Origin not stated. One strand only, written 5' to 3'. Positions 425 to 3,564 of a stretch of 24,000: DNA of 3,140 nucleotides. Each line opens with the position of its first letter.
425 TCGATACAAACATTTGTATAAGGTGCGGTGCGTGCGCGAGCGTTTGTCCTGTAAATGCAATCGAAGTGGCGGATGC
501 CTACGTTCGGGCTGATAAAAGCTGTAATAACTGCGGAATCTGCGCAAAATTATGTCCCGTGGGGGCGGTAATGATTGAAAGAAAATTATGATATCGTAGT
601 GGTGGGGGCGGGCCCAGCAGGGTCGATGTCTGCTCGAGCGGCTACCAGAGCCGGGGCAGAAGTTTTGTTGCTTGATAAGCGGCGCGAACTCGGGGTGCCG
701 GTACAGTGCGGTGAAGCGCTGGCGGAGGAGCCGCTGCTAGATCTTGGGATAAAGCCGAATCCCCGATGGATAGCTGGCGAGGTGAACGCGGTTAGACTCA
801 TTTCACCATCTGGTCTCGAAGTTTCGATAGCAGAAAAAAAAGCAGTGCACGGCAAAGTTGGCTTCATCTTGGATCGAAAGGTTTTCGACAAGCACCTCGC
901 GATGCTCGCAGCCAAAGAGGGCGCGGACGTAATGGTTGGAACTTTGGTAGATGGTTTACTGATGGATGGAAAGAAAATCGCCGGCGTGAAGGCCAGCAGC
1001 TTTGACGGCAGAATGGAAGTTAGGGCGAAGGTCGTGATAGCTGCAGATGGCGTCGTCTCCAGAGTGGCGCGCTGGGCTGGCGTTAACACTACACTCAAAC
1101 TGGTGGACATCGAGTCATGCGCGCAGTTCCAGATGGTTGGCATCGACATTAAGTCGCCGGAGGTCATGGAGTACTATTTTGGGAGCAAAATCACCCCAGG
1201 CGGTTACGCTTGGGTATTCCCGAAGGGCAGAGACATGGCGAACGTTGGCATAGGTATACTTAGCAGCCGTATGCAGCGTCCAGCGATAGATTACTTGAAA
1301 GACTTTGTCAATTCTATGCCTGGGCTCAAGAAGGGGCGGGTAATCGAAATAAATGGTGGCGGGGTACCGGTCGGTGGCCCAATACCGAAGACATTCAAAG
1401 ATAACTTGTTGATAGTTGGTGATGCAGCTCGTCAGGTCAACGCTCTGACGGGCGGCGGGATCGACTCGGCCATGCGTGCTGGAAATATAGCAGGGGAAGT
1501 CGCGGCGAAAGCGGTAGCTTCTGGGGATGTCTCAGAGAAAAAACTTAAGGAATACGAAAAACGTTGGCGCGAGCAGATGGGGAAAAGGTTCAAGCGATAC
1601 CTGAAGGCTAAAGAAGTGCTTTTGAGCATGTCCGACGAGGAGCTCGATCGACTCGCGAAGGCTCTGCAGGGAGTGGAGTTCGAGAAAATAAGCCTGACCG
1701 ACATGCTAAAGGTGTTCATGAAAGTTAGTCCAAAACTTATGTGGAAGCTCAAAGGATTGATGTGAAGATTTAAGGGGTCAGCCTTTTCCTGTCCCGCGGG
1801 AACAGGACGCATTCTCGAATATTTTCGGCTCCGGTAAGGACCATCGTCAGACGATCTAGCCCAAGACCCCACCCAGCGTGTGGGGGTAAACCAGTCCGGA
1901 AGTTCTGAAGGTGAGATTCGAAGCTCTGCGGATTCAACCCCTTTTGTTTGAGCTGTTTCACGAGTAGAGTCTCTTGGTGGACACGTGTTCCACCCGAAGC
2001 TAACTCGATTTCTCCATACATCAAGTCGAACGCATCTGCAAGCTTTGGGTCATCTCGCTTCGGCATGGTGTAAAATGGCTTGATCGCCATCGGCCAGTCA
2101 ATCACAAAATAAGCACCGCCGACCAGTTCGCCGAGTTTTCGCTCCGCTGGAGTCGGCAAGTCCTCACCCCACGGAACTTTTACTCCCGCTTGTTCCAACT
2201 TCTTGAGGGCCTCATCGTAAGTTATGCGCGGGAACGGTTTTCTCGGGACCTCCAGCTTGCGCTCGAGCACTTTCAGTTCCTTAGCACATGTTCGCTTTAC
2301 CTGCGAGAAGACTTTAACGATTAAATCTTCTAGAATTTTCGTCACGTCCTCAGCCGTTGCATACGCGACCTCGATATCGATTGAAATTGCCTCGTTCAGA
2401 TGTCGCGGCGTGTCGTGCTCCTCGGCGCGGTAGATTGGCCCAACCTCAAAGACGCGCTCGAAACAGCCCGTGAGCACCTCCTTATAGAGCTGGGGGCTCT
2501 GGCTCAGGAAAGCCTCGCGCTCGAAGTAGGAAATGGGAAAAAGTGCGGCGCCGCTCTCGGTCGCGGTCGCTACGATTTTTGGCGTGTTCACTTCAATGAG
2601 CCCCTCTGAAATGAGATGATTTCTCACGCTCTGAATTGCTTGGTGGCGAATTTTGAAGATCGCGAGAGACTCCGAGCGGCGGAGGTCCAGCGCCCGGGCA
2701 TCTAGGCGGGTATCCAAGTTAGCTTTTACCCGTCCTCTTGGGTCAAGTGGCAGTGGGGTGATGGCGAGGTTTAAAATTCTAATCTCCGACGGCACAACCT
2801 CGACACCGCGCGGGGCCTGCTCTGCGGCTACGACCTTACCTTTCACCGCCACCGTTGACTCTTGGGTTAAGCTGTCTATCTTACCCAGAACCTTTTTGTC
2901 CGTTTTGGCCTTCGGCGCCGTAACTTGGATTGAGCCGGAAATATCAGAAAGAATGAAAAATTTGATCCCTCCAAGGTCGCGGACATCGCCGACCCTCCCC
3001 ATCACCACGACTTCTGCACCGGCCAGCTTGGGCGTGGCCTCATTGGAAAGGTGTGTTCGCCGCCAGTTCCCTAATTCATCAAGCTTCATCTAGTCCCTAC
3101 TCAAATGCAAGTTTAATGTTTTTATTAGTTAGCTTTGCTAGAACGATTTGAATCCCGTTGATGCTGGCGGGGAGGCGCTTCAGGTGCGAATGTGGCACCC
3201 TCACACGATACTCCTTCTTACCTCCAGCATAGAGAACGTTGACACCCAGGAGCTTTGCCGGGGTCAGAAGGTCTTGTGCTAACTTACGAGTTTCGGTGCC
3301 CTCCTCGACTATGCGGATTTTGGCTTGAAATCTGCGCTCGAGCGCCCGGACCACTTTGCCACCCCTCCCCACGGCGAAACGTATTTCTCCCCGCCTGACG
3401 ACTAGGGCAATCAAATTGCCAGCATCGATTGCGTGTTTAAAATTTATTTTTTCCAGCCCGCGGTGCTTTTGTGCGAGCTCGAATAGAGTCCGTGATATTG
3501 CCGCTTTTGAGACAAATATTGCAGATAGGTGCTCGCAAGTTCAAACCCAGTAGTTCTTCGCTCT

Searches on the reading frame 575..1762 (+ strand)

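Call 30: search_protein_families(library=pfam, proteins=[window:575-1762:+], max_evalue=0.01)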
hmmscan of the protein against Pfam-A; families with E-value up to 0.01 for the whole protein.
window:575-1762:+ (396 aa): 13 families
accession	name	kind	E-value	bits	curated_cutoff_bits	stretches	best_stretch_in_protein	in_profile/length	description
PF22578.2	GGR_cat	-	6.5e-26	90.5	27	1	178-264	1-88/88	Geranylgeranyl reductase catalytic domain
PF01494.25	FAD_binding_3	-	2.6e-17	63.5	22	2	104-195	102-190/349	FAD binding domain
PF12831.13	FAD_oxidored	-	1.7e-14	54.4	27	1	6-191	1-181/416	FAD dependent oxidoreductase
PF04820.20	Trp_halogenase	-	3.3e-10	39.8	21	1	94-336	150-376/458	Tryptophan halogenase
PF05834.18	Lycopene_cycl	-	4e-10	39.8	23.4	1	141-369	123-347/380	Lycopene cyclase protein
PF01266.30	DAO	-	2.5e-09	37.6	27.9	1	6-40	1-35/353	FAD dependent oxidoreductase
PF03486.20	HI0933_like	-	5.7e-07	29.7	50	1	6-40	2-36/244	HI0933-like protein Rossmann domain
PF13450.12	NAD_binding_8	-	6.1e-07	30.1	21.9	1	9-46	1-38/68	NAD(P)-binding Rossmann-like domain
PF00890.30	FAD_binding_2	-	3.5e-06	26.9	20.4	1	6-41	1-36/414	FAD binding domain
PF07992.20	Pyr_redox_2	-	9.6e-06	25.7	26.1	1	5-183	1-134/291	Pyridine nucleotide-disulphide oxidoreductase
PF01134.28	GIDA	-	3.2e-05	23.6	22.1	1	6-159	1-149/391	Glucose inhibited division protein A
PF01262.27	AlaDh_PNT_C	-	0.0016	18.4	23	1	6-38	30-62/214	Alanine dehydrogenase/PNT, C-terminal domain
PF00070.33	Pyr_redox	-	0.004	18.1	22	0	7-43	2-40/82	Pyridine nucleotide-disulphide oxidoreductase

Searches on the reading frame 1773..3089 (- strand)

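Call 30: search_protein_families(library=pfam, proteins=[window:1773-3089:-], max_evalue=0.01)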
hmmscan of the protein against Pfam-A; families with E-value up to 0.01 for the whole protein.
window:1773-3089:- (439 aa): 3 families
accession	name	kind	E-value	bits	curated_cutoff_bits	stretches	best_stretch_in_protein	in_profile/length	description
PF00152.25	tRNA-synt_2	-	1.6e-85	287.3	25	1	125-433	2-307/308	tRNA synthetases class II (D, K and N)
PF01336.31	tRNA_anti-codon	-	3.1e-12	46.7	27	1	27-106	1-75/75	OB-fold nucleic acid binding domain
PF01409.25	tRNA-synt_2d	-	0.00054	19.9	19.8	0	405-427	213-235/246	tRNA synthetases class II core domain (F)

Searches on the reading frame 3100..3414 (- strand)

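Call 30: search_protein_families(library=pfam, proteins=[window:3100-3414:-], max_evalue=0.01)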
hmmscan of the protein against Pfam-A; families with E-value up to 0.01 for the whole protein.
window:3100-3414:- (105 aa): 3 families
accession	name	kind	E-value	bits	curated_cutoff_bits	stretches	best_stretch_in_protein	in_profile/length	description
PF13184.12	KH_5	-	1.6e-07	31.8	27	1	4-60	7-69/69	NusA-like KH domain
PF00013.35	KH_1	-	0.00012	22.2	21.5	1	5-39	5-40/66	KH domain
PF01251.23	Ribosomal_S7e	-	0.0065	16.6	33.5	0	45-104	122-182/182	Ribosomal protein S7e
